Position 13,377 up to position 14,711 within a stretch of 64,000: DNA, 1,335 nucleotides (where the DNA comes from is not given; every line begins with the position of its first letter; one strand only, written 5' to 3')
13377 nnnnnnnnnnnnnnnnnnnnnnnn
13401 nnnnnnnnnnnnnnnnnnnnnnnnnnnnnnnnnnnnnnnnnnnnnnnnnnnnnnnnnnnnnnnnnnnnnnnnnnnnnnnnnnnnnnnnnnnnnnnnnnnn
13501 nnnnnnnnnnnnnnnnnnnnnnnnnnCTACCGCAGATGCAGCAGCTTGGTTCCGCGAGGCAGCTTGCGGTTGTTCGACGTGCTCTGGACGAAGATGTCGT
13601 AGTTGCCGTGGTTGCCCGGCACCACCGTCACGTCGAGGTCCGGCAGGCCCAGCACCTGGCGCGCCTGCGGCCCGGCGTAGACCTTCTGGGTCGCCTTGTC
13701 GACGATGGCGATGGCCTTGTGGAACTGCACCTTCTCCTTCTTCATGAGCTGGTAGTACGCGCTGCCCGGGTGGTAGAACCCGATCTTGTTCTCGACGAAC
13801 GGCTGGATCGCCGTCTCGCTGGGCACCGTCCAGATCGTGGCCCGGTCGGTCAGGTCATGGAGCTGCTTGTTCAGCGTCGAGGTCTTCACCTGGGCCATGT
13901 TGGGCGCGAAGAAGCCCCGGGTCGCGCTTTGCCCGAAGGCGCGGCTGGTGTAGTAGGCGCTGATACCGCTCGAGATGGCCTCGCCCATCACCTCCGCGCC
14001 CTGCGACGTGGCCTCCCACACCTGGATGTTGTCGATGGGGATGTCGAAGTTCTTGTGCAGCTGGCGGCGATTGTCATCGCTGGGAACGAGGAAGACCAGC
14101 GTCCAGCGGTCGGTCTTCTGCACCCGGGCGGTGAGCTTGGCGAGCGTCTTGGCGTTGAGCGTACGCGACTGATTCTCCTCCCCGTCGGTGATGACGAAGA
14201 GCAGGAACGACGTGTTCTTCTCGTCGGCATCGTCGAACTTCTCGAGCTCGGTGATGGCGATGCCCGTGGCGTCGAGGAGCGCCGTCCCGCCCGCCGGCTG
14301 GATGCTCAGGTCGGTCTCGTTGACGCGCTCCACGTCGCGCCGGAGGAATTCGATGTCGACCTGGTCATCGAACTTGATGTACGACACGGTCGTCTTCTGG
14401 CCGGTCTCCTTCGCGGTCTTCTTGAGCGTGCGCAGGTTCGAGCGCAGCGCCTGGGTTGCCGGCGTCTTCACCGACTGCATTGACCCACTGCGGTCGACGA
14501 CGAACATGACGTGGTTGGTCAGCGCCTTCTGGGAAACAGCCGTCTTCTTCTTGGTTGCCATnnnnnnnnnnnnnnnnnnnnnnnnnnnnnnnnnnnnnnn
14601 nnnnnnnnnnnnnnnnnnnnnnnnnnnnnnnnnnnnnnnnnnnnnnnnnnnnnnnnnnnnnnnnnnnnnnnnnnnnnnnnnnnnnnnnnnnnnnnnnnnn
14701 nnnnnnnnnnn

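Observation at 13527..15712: vWA protein + SPFH/band-7 lipoprotein + NfeD-like membrane partner as a phage-borne module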

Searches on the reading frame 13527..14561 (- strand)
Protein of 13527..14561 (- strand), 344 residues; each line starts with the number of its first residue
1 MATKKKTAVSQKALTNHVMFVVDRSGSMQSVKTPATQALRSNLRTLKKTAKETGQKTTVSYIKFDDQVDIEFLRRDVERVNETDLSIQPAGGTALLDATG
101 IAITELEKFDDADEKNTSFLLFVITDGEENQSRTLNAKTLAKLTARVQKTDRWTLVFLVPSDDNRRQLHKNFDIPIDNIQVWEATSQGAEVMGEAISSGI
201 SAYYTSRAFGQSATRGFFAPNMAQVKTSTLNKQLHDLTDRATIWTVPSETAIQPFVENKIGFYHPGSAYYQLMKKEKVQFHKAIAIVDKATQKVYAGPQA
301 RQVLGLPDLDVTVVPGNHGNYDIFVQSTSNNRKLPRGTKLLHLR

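Call 3: search_protein_families(library=pfam, proteins=[window:13527-14561:-], max_evalue=0.01)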
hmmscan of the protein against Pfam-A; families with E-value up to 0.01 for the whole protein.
window:13527-14561:- (344 aa): 2 families
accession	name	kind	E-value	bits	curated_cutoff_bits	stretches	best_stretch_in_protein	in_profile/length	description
PF13519.12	VWA_2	-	1.4e-06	29.3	27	1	18-128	1-107/107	von Willebrand factor type A domain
PF00092.34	VWA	-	2.3e-06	28.4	23.8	1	18-151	2-131/174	von Willebrand factor type A domain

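Call 4: search_protein_families(library=phrogs, proteins=[window:13527-14561:-], max_evalue=0.01)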
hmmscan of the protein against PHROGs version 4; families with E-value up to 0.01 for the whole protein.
window:13527-14561:- (344 aa): 4 families
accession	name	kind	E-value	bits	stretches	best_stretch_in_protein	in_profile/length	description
phrog_26613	-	unknown function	2.9e-75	254.8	1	9-344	6-345/345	-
phrog_7371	-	unknown function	3e-31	109.7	1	16-208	7-187/204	-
phrog_2426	-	unknown function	8.6e-07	28.8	1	4-138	7-137/736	-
phrog_5359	-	unknown function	0.0033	18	0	12-138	24-160/229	-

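Call 7: search_dna_similar(query=window:13527-14561:-, collection=phages, mode=protein, max_rows=60)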
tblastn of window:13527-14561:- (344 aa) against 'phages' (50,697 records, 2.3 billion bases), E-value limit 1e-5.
Records with a match: 155; places in all: 155; records where one place covers at least 80% of the query: 14.
Best place of each record, by identity: <60% 155.
By first word of the organism name: Streptomyces 92; Pseudomonas 33; Gordonia 5; Mycobacterium 4; Microbacterium 3; Arthrobacter 3; Caulobacter 2; uncultured 2; Rhodococcus 2; Synechococcus 1; and 8 more.
By host as written in the record: Streptomyces griseus ATCC 10137 37; Streptomyces lividans JI 1326 31; Pseudomonas syringae pv. actinidiae 16; - 11; Streptomyces scabiei RL-34 4; Streptomyces mirabilis NRRL B-2400 4; Streptomyces sanglieri UNT16F27A 4; Streptomyces viridochromogenes DSM40736 4; and 27 more.
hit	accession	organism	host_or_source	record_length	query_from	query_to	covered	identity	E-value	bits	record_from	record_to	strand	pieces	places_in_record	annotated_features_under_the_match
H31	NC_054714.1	Mycobacterium phage Phabba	Mycobacterium smegmatis mc2 155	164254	14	344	96%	37.2%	4e-44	167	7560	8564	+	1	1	hypothetical protein (x2)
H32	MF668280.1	Mycobacterium phage Phabba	Mycobacterium smegmatis mc2 155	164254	14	344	96%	37.2%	4e-44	167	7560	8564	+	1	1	hypothetical protein (x2)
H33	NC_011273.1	Mycobacterium phage Myrna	Mycobacterium smegmatis str. MC2 155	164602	14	343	96%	35.3%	2e-39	154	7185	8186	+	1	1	18: gp18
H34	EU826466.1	Mycobacterium phage Myrna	Mycobacterium sp.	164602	14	343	96%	35.3%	2e-39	154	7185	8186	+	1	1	18: hypothetical protein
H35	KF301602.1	Caulobacter phage Cr30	Caulobacter crescentus CB15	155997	23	342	93%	36.0%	9e-49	181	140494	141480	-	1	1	hypothetical protein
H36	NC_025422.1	Caulobacter phage Cr30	Caulobacter crescentus CB15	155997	23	342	93%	36.0%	9e-49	181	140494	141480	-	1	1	hypothetical protein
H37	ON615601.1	Synechococcus phage BUCT-ZZ01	Synechococcus elongatus PCC 7942 = ...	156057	16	341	95%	34.8%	2e-43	166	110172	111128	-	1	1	hypothetical protein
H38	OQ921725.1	Streptomyces phage Frankenweenie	Streptomyces scabiei RL-34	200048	7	341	97%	30.1%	3e-30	127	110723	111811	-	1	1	169: minor tail protein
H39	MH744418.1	Streptomyces phage JustBecause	Streptomyces lividans JI 1326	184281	7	338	97%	30.1%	2e-31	130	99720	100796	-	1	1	155: hypothetical protein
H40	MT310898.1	Streptomyces phage Kela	Streptomyces scabiei RL-34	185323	7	338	97%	29.8%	3e-30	127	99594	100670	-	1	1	153: hypothetical protein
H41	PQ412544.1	Streptomyces phage Quantum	Streptomyces lividans JI 1326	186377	7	341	97%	29.4%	2e-32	133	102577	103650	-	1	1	155: hypothetical protein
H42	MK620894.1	Streptomyces phage Kradal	Streptomyces griseofuscus ATCC 23916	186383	7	341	97%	29.4%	2e-32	133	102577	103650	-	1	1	156: hypothetical protein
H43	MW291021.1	Streptomyces phage EhyElimayoE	Streptomyces lividans JI 1326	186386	7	341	97%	29.4%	2e-32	133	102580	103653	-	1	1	157: hypothetical protein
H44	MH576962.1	Streptomyces phage Satis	Streptomyces lividans JI 1326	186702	7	341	97%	29.4%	2e-32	133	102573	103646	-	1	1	156: hypothetical protein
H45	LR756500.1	uncultured phage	metagenomic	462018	18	231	62%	28.7%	1e-13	78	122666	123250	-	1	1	record has no annotation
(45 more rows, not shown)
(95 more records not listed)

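Call 9: get_annotated_region(hit=H35, flank=4000)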
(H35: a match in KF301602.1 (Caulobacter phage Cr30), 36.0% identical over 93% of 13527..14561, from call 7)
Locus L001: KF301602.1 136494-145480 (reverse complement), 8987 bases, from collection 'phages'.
description: Caulobacter phage Cr30, complete genome.
organism: Caulobacter phage Cr30 (NCBI taxid 1357714)
taxonomy: Viruses; Duplodnaviria; Heunggongvirae; Uroviricota; Caudoviricetes
host: Caulobacter crescentus CB15; source: pond water; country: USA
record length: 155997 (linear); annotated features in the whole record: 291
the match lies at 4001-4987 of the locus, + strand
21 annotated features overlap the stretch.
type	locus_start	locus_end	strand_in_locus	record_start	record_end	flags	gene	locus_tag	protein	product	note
CDS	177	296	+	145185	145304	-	-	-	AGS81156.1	hypothetical protein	-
CDS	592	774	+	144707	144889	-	-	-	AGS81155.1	hypothetical protein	-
CDS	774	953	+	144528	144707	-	-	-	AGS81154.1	hypothetical protein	-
CDS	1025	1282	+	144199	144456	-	-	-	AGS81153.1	hypothetical protein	-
tRNA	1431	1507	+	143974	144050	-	-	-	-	tRNA-Gly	anticodon TCC; discovered using tRNAscanSE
tRNA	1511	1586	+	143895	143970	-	-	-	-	tRNA-Asn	anticodon GTT; discovered using tRNAscanSE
CDS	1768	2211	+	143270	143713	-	-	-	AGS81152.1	hypothetical protein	-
CDS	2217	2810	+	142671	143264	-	-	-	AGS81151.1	hypothetical protein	-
CDS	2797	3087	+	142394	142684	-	-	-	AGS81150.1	hypothetical protein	-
CDS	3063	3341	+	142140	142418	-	-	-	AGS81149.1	hypothetical protein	-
CDS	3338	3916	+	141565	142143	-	-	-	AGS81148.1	DNA helicase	phage T4-like loader of gp41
CDS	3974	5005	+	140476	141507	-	-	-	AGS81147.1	hypothetical protein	-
CDS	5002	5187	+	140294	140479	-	-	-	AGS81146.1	hypothetical protein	-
CDS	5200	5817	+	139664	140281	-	-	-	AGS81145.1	hypothetical protein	-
CDS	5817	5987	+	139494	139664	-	-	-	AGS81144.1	hypothetical protein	-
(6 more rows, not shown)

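Call 10: get_annotated_region(hit=H31, flank=4000)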
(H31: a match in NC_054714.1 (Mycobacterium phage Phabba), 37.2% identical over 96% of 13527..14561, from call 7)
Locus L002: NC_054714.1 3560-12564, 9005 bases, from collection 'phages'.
description: Mycobacterium phage Phabba, complete genome.
organism: Mycobacterium phage Phabba (NCBI taxid 2027899)
taxonomy: Viruses; Duplodnaviria; Heunggongvirae; Uroviricota; Caudoviricetes; Ceeclamvirinae; Myrnavirus; Myranavirus phabba
host: Mycobacterium smegmatis mc2 155; source: soil; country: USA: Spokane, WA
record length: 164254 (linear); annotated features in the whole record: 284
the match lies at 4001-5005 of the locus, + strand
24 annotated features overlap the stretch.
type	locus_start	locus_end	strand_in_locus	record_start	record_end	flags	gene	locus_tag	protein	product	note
CDS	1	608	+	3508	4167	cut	-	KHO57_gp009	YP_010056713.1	hypothetical protein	-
CDS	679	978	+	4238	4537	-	-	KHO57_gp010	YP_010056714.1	hypothetical protein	-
CDS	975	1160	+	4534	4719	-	-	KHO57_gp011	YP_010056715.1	hypothetical protein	-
CDS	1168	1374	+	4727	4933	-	-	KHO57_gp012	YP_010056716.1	hypothetical protein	-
CDS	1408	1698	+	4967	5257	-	-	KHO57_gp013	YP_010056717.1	hypothetical protein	-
CDS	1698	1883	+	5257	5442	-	-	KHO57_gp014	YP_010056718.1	HNH endonuclease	-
CDS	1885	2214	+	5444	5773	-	-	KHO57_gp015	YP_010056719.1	hypothetical protein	-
CDS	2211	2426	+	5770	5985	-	-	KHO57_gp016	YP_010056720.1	hypothetical protein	-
CDS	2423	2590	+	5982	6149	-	-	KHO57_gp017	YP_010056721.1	hypothetical protein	-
CDS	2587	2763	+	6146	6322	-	-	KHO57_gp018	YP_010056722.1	hypothetical protein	-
CDS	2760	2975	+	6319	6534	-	-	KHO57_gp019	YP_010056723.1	hypothetical protein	-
CDS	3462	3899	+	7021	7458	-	-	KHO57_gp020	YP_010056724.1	hypothetical protein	-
CDS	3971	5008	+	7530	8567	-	-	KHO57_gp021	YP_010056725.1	hypothetical protein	-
CDS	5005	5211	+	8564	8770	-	-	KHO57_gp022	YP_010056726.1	hypothetical protein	-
CDS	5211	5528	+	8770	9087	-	-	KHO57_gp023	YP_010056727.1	hypothetical protein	-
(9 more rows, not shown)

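Call 15: find_related_loci(query=window:13527-14561:-, collection=viral_contigs, flank=6000)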
Query window:13527-14561:- (344 aa) in viral_contigs; peptide patterns used: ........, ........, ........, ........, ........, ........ (x = any residue, [..] = any of these).
12 stretches matched a pattern; 8 encode a relative of the query (tblastn E <= 1e-3); 8 distinct loci.
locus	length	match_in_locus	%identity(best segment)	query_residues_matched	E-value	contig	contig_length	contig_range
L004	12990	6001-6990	40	17-341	2e-62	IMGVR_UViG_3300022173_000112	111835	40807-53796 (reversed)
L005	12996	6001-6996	38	14-342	2e-60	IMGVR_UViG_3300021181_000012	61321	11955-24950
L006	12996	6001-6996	38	14-342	2e-60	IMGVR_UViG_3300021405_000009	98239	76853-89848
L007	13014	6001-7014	37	14-342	1e-59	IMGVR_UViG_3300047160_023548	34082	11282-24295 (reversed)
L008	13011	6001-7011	35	11-342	3e-56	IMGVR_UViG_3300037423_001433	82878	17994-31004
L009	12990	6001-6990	35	15-342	7e-49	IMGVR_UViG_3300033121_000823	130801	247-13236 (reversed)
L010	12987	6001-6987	35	17-342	1e-45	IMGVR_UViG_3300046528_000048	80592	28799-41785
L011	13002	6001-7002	35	19-343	1e-55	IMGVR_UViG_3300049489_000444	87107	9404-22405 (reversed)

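Call 23: search_protein_families(library=ncbifam, proteins=[window:13527-14561:-], max_evalue=0.1)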
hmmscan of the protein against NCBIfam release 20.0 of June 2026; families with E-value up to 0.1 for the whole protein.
window:13527-14561:- (344 aa): 5 families
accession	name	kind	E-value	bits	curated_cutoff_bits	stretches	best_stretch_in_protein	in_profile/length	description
TIGR02442.1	Cob-chelat-sub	hypoth_equivalog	2.1e-06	26.5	779.45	1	7-146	464-599/641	putative cobaltochelatase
NF006305.0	PRK08493.1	equivalog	0.00021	19.5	591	1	13-164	430-572/819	NADH-quinone oxidoreductase subunit G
TIGR03788.1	marine_srt_targ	equivalog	0.0015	17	551.65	1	8-103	264-359/629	marine proteobacterial sortase target protein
NF047506.1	VWA_BatB_Lepto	exception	0.023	13.8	350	0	10-40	80-110/324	VWA domain-containing protein BatB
NF033757.1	gliding_CglB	equivalog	0.036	13.1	200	1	3-41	22-60/402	adventurous gliding motility lipoprotein CglB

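Call 24: search_protein_families(library=padloc, proteins=[window:13527-14561:-], max_evalue=0.1)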
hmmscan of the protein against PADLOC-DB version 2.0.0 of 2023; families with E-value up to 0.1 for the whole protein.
window:13527-14561:- (344 aa): 0 families
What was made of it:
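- Closest known: TerY/TerF-type and MoxR-associated vWA proteins of conflict and chaperone systems. Different: No PADLOC match (call 24).
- Tried and rejected: Defence-system membership: PADLOC gave nothing (call 24).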

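Call 26: find_homologous_proteins(query=window:13527-14561:-)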
Query window:13527-14561:- (344 aa): 684 proteins with E <= 0.001 among 2516 candidates; the best 120 are listed.
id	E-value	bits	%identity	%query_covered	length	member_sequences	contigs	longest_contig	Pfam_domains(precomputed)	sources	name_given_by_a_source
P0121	4.1e-122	425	59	100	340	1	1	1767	-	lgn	-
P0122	1.8e-80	288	43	98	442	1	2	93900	-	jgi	jgi:hypothetical protein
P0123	6.2e-80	287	46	99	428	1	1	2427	-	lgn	-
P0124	1.6e-79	285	46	96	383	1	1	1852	PF00092.35,PF13519.13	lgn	-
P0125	2.9e-78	281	44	97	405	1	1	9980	-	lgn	-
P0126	8.8e-78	280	43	97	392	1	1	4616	PF00092.35,PF13519.13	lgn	-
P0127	9.3e-78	280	46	96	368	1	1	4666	PF00092.35,PF13519.13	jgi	jgi:uncharacterized protein YegL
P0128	9.5e-78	280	45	96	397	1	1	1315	-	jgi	jgi:hypothetical protein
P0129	2.5e-77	278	47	96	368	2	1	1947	-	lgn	-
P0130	3.5e-77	278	46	96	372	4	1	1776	PF00092.35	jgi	-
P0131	4.4e-77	277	45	99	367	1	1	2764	-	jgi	jgi:hypothetical protein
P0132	1.8e-76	275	46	96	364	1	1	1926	PF00092.35,PF10138.16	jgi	-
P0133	2.6e-76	275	46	96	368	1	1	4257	PF00092.35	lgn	-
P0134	5.0e-76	274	42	96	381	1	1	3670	PF00092.35,PF13519.13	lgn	-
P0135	7.6e-76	273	45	99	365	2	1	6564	PF00092.35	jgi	jgi:hypothetical protein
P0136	1.1e-75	273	45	96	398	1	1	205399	PF13519.13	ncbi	-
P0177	1.4e-67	246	41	99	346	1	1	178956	-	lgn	-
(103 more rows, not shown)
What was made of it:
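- Closest known: TerY/TerF-type and MoxR-associated vWA proteins of conflict and chaperone systems. Same: JGI labels some homologues 'YegL' (call 26).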

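Call 27: find_encoding_contigs(protein=P0177, flank=6000, max_places=2)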
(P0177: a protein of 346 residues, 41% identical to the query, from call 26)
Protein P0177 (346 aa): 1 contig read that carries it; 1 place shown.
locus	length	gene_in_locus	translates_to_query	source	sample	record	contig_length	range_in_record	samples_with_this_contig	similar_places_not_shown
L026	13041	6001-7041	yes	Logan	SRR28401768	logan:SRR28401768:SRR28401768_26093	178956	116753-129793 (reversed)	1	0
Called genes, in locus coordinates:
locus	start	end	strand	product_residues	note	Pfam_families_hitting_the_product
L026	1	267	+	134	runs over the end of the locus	-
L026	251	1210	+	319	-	PF24785:RXYLT1_C (faint)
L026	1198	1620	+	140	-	PF13456:RVT_3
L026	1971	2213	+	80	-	-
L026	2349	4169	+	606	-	PF21722:Gly_rich_2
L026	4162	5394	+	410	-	-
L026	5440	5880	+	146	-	PF13527:Acetyltransf_9, PF00583:Acetyltransf_1, PF13673:Acetyltransf_10, PF13508:Acetyltransf_7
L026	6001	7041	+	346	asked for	-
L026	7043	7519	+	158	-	-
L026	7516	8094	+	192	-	PF13328:HD_4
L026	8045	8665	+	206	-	PF04545:Sigma70_r4, PF08281:Sigma70_r4_2 (weak)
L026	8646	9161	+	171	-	-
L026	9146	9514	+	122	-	-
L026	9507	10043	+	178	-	-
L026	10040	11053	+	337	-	PF00303:Thymidylat_synt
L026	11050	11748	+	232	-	-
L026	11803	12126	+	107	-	-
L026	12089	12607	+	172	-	PF04545:Sigma70_r4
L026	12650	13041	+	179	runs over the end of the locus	-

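Call 28: find_encoding_contigs(protein=P0122, flank=6000, max_places=2)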
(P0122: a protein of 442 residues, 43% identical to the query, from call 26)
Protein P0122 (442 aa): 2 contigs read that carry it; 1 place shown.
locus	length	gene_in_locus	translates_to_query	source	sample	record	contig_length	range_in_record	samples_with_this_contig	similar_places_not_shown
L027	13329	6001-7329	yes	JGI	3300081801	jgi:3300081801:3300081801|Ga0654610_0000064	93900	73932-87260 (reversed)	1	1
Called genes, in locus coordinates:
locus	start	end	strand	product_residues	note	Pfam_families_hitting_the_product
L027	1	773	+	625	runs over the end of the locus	-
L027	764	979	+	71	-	-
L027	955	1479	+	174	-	-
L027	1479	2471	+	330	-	-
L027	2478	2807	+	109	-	-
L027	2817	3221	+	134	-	-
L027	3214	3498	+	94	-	-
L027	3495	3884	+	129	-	-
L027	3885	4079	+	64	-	-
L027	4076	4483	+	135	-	-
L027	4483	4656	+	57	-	-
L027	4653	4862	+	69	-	-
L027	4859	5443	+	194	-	PF01844:HNH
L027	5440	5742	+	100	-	-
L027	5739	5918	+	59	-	-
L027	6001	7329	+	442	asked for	-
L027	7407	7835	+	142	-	PF08719:NADAR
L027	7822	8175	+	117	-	-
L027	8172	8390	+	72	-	-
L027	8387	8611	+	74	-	-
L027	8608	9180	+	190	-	PF00899:ThiF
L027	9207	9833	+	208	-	PF00072:Response_reg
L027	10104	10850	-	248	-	-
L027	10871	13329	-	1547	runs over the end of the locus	PF13229:Beta_helix (faint)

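Call 29: find_encoding_contigs(protein=P0136, flank=6000, max_places=2)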
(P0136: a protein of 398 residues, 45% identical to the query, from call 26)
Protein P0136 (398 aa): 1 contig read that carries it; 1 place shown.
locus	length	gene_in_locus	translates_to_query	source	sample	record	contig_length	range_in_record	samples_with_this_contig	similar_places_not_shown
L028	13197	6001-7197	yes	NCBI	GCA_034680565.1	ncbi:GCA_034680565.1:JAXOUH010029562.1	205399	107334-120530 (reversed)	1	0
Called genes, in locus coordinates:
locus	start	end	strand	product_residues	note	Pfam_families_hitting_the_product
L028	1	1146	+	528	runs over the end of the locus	PF05731:TROVE, PF25045:vWA_Ro60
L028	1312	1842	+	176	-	-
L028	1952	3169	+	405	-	PF05496:RuvB_N (weak), PF00004:AAA, PF07728:AAA_5 (faint)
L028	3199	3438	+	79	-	-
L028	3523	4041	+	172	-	-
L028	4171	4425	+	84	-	-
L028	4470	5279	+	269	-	PF01145:Band_7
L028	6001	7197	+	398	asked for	PF13519:VWA_2 (weak)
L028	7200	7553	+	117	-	-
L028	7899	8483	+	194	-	PF00929:RNase_T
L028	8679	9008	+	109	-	-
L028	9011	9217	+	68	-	-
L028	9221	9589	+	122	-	-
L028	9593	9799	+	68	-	-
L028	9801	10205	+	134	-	-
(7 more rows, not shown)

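Call 33: find_related_loci(query=A1, collection=viral_contigs, flank=10000)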
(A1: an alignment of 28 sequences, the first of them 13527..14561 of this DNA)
Query A1 (344 aa) in viral_contigs; peptide patterns used: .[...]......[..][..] (x = any residue, [..] = any of these).
36 stretches matched a pattern; 26 encode a relative of the query (tblastn E <= 1e-3); 26 distinct loci.
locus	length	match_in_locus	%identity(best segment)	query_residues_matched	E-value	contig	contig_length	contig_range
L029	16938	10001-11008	42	11-344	4e-79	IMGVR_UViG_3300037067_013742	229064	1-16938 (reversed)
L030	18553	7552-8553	41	4-341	1e-77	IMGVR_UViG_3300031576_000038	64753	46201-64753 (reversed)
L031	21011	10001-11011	39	4-341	1e-67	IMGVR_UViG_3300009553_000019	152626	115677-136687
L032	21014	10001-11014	39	1-341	5e-67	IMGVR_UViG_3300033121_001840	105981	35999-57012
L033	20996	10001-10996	40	7-341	2e-72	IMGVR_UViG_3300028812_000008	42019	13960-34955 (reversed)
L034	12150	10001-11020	38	4-342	1e-60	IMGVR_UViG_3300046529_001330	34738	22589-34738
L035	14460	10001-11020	38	4-342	7e-60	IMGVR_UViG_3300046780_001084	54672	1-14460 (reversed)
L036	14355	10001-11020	38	4-342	7e-60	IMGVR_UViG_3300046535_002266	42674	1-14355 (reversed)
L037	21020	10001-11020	34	10-342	2e-56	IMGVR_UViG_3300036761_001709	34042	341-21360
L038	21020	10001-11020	34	10-342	2e-56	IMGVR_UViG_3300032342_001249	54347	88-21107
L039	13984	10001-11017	37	17-342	4e-56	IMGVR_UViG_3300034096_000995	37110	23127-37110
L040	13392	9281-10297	37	17-342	4e-56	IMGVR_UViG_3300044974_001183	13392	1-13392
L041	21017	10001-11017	37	17-342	4e-56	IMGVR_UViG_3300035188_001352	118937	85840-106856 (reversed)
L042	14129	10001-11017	37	17-342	4e-56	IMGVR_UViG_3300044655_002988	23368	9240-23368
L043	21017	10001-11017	37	17-342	4e-56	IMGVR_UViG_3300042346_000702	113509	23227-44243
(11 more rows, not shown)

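Call 38: predict_structure(alignment_id=A1)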
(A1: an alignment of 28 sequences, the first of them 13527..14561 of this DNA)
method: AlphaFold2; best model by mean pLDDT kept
length: 344 residues; sequences in the alignment: 28
mean_pLDDT: 91.0   pTM: 0.78
mean pLDDT of the five models: 91.0, 90.6, 90.4, 89.9, 89.5
residues with pLDDT >= 90: 259; 70-90: 66; 50-70: 9; < 50: 10
segments of 3 or more residues with pLDDT < 50: 1-10
pLDDT, mean of each block of 10 residues (from residue 1): 45 92 96 96 96 95 98 98 96 97 98 97 94 96 96 96 94 94 91 90 87 86 73 90 96 96 95 88 92 90 78 76 93 95 95
secondary structure, 60 per line:
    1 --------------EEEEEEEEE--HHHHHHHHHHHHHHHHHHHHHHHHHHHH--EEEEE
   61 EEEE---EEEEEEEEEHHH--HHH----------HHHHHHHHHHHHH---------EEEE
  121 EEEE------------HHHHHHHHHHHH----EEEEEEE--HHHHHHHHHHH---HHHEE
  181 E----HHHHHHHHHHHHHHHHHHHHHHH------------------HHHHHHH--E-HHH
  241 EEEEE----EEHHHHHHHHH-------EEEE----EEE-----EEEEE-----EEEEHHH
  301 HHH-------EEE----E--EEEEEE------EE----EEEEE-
elements in order: E15-23 H26-53 E56-64 E68-76 H95-107 E117-124 H137-148 E153-159 H162-172 E179-181 H186-208 H227-233 E241-245 H252-260 E268-271 E276-278 E284-288 E294-297 H298-303 E311-313 E321-326 E339-343

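Call 69: find_encoding_contigs(protein=P0121, flank=3000, max_places=3)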
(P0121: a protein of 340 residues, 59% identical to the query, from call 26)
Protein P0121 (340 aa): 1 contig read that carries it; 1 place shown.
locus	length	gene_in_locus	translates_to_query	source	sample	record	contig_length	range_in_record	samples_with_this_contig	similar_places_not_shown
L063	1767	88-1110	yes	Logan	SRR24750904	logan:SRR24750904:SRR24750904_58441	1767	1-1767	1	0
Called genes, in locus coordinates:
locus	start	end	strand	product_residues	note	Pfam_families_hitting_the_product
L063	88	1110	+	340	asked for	-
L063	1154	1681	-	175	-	-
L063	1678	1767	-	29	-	?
